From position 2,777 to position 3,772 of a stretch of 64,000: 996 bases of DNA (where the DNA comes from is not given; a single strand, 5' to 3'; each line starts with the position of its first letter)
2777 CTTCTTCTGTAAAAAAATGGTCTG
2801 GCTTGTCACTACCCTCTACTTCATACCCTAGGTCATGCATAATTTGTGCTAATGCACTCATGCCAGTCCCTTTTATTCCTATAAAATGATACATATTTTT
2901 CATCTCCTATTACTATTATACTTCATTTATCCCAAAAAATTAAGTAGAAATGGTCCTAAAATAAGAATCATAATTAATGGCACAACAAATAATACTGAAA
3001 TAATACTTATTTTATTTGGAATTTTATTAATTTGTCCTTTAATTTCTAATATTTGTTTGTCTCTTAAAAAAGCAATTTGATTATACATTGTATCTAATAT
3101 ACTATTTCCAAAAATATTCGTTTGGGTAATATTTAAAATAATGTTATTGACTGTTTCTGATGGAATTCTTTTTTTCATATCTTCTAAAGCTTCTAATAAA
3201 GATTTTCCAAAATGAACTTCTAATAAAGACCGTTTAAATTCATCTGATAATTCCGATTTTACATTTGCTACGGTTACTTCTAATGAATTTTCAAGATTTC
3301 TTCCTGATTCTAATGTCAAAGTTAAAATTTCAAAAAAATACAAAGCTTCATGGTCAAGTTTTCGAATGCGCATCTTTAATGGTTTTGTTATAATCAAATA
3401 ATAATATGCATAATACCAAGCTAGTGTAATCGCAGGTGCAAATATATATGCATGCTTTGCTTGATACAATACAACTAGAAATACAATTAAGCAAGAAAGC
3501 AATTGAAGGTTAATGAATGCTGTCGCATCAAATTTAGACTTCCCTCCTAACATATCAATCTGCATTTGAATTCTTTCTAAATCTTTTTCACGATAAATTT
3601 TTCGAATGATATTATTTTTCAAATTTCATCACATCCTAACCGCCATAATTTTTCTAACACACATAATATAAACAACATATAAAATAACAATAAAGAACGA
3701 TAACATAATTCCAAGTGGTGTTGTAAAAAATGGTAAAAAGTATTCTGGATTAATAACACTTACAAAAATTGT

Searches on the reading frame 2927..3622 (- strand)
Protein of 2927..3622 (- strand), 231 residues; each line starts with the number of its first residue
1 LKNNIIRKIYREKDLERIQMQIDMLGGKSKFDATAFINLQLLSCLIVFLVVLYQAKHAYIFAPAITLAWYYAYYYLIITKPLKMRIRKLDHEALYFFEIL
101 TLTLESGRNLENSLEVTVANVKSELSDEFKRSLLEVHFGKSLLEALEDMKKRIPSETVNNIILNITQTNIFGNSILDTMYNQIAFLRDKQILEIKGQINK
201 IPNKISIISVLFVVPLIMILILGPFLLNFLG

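Call 4: search_protein_families(library=pfam, proteins=[window:2927-3622:-], max_evalue=0.1)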
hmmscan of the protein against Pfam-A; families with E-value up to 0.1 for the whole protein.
window:2927-3622:- (231 aa): 1 family
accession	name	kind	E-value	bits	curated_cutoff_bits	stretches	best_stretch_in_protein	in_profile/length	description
PF00482.28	T2SSF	-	6.7e-13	49.1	25.2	1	96-222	1-124/125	Type II secretion system (T2SS), protein F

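Call 6: search_protein_families(library=ncbifam, proteins=[window:2927-3622:-], max_evalue=0.01)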
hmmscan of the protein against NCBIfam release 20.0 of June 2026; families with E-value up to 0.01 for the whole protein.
window:2927-3622:- (231 aa): 0 families
